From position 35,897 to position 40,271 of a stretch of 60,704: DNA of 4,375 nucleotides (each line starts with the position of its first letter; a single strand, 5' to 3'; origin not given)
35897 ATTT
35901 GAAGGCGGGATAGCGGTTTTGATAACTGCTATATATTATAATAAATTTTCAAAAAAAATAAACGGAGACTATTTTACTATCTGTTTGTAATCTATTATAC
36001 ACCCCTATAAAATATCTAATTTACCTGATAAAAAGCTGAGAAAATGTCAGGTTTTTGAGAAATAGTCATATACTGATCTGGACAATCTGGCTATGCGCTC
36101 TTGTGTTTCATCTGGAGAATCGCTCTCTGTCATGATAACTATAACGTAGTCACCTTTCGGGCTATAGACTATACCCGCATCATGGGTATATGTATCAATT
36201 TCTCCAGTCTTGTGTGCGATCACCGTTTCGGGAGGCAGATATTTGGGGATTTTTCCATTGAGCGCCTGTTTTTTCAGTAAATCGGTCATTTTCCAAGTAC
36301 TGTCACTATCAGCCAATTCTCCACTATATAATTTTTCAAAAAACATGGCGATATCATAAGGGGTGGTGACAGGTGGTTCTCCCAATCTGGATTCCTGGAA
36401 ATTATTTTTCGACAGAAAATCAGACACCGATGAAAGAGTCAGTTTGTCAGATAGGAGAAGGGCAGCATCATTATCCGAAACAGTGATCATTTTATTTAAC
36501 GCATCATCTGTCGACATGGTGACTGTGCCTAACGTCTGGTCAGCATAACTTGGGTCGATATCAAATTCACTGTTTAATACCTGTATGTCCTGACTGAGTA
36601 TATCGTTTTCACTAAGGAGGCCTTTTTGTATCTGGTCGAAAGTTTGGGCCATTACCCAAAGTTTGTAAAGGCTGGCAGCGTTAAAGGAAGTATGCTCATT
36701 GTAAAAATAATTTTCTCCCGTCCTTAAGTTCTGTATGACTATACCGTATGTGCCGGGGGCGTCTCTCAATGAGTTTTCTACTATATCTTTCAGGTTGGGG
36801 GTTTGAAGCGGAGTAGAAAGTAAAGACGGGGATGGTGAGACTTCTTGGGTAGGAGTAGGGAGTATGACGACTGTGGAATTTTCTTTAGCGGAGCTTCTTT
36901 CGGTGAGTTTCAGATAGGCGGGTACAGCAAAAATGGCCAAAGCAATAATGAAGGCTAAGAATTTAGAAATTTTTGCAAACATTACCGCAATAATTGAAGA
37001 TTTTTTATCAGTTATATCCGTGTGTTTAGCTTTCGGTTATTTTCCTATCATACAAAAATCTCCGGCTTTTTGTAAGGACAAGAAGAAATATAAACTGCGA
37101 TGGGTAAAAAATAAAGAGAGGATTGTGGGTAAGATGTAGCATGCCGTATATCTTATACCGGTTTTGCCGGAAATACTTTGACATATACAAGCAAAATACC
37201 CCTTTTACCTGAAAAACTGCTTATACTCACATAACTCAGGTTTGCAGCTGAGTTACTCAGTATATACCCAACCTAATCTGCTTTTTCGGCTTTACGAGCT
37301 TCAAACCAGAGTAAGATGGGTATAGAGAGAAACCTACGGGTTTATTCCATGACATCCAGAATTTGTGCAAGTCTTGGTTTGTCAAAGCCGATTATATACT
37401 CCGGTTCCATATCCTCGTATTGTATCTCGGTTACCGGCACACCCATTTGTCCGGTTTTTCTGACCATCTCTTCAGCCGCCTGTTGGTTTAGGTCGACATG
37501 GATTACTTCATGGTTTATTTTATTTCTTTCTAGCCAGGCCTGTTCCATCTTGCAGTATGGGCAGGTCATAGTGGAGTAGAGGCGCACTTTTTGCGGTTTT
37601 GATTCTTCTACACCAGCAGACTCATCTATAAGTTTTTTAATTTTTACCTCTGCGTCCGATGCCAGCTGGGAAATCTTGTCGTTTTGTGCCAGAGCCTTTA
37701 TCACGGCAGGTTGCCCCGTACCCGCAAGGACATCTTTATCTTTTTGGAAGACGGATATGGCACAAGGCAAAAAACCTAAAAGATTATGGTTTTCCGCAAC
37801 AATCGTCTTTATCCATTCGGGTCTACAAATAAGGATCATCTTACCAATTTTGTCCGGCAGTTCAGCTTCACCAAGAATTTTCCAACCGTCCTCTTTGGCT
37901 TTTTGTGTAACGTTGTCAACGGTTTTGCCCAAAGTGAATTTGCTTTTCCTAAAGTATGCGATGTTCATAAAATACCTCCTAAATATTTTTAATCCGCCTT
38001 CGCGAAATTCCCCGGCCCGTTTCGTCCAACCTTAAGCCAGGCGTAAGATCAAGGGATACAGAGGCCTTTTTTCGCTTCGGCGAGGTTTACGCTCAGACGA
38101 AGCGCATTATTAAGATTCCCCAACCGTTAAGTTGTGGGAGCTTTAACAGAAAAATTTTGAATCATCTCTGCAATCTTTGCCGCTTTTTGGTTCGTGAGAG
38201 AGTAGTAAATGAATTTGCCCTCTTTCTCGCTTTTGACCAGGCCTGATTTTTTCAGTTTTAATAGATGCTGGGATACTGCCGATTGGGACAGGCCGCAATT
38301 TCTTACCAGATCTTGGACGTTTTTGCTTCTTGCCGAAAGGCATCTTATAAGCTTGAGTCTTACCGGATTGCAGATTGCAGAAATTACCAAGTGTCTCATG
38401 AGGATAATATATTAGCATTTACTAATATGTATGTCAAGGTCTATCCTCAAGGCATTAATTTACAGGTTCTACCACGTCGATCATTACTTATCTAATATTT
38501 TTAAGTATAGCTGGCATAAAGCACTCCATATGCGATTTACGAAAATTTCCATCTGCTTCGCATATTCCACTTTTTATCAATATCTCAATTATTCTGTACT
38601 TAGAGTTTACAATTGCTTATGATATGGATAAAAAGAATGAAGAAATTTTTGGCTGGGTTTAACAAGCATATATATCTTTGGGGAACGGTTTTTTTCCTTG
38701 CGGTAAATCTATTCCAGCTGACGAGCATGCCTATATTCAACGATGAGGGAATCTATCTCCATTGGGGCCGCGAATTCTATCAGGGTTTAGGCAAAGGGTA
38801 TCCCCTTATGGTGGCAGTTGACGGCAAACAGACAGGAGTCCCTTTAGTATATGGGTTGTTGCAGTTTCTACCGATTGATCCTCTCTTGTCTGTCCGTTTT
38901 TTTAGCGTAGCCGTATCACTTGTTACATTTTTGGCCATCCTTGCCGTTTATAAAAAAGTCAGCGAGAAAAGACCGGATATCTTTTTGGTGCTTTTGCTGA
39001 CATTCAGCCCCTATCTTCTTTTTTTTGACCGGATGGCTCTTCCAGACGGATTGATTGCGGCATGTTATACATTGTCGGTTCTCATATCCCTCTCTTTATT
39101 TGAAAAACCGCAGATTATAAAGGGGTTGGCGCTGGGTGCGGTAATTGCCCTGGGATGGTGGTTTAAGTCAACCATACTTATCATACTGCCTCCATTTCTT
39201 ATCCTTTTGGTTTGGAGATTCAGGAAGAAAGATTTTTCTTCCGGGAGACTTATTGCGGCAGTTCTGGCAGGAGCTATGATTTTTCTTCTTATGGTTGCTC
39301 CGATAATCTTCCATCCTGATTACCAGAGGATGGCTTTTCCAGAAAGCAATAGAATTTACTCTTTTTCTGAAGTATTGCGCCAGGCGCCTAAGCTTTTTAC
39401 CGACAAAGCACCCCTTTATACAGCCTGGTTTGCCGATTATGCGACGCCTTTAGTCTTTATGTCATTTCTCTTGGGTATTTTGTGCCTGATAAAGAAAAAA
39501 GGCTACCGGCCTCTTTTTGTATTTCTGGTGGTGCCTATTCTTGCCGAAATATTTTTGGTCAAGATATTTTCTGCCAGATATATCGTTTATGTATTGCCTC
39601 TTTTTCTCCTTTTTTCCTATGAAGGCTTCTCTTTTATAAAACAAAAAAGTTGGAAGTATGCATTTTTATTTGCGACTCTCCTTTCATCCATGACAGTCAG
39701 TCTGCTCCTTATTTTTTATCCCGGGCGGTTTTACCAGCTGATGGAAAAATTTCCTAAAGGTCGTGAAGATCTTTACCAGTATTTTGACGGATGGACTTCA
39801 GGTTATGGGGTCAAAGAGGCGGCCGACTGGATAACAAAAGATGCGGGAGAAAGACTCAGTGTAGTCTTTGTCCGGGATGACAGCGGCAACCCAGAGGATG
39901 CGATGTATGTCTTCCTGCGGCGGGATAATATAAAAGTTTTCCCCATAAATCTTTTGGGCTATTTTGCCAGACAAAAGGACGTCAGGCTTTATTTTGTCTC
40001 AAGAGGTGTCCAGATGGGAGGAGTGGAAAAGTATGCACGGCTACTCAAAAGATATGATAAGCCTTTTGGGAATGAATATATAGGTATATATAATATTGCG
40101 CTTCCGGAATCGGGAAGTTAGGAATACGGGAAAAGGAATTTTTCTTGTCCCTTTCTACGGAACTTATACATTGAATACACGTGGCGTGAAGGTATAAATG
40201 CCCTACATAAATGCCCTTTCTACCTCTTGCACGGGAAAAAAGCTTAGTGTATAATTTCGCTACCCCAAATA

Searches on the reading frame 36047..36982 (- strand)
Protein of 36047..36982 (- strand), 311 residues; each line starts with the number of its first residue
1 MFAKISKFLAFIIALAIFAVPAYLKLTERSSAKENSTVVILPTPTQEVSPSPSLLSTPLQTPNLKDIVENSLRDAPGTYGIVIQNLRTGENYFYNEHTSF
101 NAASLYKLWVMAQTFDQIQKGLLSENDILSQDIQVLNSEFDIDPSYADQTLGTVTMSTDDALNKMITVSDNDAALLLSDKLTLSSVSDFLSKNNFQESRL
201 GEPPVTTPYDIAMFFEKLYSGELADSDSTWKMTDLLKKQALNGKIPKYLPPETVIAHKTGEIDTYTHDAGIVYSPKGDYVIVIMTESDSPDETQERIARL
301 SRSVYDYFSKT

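Call 54: search_protein_families(library=pfam, proteins=[window:36047-36982:-], max_evalue=0.001)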
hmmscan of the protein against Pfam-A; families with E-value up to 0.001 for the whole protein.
window:36047-36982:- (311 aa): 1 family
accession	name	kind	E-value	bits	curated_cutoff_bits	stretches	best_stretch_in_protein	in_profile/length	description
PF13354.11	Beta-lactamase2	-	1.3e-43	149.3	22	1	80-285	1-214/214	Beta-lactamase enzyme family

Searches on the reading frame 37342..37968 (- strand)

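Call 54: search_protein_families(library=pfam, proteins=[window:37342-37968:-], max_evalue=0.001)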
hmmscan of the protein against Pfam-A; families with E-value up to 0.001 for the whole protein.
window:37342-37968:- (208 aa): 2 families
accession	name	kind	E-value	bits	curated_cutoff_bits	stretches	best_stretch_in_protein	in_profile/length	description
PF00462.30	Glutaredoxin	-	1.1e-11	45.2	22.9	1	128-181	1-54/60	Glutaredoxin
PF03625.19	DUF302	-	2.1e-05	24.7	23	0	43-80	19-56/63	Domain of unknown function DUF302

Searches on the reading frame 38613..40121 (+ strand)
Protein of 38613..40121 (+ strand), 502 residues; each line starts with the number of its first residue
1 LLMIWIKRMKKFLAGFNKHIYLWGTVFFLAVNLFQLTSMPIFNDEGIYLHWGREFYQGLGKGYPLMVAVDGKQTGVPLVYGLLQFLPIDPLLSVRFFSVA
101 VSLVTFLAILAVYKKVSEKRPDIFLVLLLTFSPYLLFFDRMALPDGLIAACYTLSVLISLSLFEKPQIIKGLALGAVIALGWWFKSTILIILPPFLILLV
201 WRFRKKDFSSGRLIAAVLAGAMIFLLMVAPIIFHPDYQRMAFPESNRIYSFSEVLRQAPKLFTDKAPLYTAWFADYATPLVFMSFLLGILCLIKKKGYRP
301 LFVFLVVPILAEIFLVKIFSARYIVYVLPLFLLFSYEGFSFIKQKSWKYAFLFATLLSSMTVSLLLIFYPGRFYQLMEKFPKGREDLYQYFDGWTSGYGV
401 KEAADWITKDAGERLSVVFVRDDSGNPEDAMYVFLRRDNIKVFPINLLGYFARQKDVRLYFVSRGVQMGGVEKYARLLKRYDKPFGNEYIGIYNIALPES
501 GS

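Call 54: search_protein_families(library=pfam, proteins=[window:38613-40121:+], max_evalue=0.001)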
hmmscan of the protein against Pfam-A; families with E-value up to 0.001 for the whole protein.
window:38613-40121:+ (502 aa): 1 family
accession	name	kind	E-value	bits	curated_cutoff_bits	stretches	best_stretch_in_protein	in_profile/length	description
PF13231.12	PMT_2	-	1.6e-11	45.1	26.1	1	90-232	20-158/160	Dolichyl-phosphate-mannose-protein mannosyltransferase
